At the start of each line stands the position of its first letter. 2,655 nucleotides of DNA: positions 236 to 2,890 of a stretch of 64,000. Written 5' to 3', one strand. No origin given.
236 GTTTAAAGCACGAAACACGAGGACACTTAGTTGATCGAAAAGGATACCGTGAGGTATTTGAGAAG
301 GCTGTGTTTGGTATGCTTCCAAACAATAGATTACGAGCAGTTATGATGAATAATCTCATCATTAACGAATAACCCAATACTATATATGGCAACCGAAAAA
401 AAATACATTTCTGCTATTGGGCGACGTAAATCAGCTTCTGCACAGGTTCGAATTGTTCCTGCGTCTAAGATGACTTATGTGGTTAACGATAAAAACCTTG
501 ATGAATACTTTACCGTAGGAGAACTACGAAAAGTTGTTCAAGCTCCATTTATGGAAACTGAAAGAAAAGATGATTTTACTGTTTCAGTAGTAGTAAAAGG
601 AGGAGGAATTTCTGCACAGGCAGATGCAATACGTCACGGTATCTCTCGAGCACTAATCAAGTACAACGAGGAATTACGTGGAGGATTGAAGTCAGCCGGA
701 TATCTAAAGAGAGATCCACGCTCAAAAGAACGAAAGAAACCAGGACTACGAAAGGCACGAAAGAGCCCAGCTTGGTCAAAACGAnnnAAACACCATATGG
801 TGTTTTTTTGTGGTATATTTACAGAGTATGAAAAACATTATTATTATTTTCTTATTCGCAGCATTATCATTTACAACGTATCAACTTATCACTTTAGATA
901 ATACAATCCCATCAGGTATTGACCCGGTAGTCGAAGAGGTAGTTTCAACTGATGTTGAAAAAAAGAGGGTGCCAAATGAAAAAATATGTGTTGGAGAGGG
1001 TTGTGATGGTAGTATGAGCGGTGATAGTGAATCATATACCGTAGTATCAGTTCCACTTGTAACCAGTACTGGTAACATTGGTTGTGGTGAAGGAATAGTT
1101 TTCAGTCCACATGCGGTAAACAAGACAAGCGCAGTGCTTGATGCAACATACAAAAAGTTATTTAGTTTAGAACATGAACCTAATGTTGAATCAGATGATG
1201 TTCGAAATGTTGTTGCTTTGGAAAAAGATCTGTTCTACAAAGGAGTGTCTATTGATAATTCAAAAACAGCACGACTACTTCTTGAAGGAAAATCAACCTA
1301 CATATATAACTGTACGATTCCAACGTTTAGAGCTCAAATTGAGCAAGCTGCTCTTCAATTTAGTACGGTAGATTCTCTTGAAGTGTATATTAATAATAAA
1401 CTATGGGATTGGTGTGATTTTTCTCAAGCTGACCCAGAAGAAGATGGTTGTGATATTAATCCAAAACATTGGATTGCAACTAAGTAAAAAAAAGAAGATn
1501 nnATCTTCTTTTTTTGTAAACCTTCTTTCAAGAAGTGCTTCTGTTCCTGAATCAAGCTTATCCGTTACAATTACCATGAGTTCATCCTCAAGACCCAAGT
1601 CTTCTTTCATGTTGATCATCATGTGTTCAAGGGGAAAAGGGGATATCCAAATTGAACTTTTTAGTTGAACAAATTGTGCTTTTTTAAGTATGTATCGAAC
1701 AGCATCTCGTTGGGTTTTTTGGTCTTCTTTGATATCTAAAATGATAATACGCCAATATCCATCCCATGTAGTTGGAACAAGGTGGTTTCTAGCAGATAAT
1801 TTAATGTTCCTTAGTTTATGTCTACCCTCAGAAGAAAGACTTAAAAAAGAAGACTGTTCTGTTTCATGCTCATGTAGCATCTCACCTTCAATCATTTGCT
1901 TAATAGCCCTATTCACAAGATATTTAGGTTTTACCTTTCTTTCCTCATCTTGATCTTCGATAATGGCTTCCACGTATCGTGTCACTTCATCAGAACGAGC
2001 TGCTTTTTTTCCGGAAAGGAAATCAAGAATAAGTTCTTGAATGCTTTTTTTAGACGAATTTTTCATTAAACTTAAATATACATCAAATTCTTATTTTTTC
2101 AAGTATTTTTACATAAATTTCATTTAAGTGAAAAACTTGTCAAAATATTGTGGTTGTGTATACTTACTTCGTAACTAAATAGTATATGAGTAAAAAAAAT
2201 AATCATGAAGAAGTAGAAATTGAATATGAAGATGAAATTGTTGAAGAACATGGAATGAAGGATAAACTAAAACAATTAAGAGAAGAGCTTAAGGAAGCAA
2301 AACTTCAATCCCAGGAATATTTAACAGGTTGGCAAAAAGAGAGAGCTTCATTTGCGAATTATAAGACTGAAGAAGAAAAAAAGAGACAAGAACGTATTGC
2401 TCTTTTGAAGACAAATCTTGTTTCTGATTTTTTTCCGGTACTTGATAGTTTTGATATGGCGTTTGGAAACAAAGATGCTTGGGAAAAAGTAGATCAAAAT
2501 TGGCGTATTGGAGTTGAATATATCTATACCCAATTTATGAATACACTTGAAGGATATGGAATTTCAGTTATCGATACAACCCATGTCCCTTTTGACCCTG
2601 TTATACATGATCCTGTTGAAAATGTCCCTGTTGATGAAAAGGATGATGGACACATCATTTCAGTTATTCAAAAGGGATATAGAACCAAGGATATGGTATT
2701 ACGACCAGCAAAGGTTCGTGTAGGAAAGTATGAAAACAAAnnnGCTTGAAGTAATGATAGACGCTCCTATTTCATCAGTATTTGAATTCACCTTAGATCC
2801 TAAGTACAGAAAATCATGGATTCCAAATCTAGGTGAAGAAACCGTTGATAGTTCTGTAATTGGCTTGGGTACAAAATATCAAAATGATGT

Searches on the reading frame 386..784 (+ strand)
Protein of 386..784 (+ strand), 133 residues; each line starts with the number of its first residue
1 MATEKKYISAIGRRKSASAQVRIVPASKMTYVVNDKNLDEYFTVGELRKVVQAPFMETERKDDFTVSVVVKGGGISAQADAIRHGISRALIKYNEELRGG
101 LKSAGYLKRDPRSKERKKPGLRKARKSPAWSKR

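Call 46: find_encoding_contigs(protein=window:386-784:+, flank=10000, max_places=1)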
Protein window:386-784:+ (133 aa): 23 contigs read that carry it; 1 place shown.
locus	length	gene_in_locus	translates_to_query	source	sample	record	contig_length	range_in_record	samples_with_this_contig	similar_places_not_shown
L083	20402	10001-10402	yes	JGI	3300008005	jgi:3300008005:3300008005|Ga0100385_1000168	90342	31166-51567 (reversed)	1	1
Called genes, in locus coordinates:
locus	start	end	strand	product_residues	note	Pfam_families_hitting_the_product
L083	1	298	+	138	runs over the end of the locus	PF00293:NUDIX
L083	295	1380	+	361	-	PF02540:NAD_synthase (weak), PF03054:tRNA_Me_trans, PF20259:tRNA_Me_trans_M, PF20258:tRNA_Me_trans_C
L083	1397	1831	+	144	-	PF02308:MgtC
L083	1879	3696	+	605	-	PF01411:tRNA-synt_2c, PF07973:tRNA_SAD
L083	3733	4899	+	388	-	-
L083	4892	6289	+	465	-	-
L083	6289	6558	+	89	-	PF01176:eIF-1a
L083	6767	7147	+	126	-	PF00416:Ribosomal_S13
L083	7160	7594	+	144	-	PF00411:Ribosomal_S11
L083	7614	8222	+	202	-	PF00163:Ribosomal_S4, PF01479:S4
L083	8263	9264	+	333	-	PF01193:RNA_pol_L, PF01000:RNA_pol_A_bac, PF03118:RNA_pol_A_CTD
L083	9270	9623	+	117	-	PF01196:Ribosomal_L17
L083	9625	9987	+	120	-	PF00572:Ribosomal_L13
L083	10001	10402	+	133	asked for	PF00380:Ribosomal_S9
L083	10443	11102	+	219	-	-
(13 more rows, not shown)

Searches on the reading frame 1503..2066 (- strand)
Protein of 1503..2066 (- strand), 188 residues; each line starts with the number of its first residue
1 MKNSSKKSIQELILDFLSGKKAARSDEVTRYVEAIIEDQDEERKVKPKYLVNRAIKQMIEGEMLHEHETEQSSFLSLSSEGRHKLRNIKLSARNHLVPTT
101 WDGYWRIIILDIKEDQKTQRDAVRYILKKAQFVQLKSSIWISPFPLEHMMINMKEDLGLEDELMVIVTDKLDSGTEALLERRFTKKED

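Call 12: search_protein_families(library=pfam, proteins=[window:1503-2066:-], max_evalue=0.01)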
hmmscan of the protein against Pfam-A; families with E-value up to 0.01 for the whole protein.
window:1503-2066:- (188 aa): 1 family
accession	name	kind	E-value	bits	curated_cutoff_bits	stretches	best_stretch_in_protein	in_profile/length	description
PF20803.2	PaaX_M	-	6.8e-18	65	24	1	99-175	2-78/83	PaaX protein central Cas2-like domain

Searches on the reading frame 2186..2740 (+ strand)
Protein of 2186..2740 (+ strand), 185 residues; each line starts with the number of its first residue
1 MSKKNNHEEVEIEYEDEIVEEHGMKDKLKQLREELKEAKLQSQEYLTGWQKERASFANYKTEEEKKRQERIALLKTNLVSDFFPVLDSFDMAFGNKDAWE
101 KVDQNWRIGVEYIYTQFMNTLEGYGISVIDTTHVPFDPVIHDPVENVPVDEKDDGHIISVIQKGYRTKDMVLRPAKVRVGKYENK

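Call 12: search_protein_families(library=pfam, proteins=[window:2186-2740:+], max_evalue=0.01)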
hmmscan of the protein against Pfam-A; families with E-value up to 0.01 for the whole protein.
window:2186-2740:+ (185 aa): 1 family
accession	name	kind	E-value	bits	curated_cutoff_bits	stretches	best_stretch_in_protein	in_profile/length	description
PF01025.24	GrpE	-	2.5e-37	128.5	25.8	1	22-181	7-165/165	GrpE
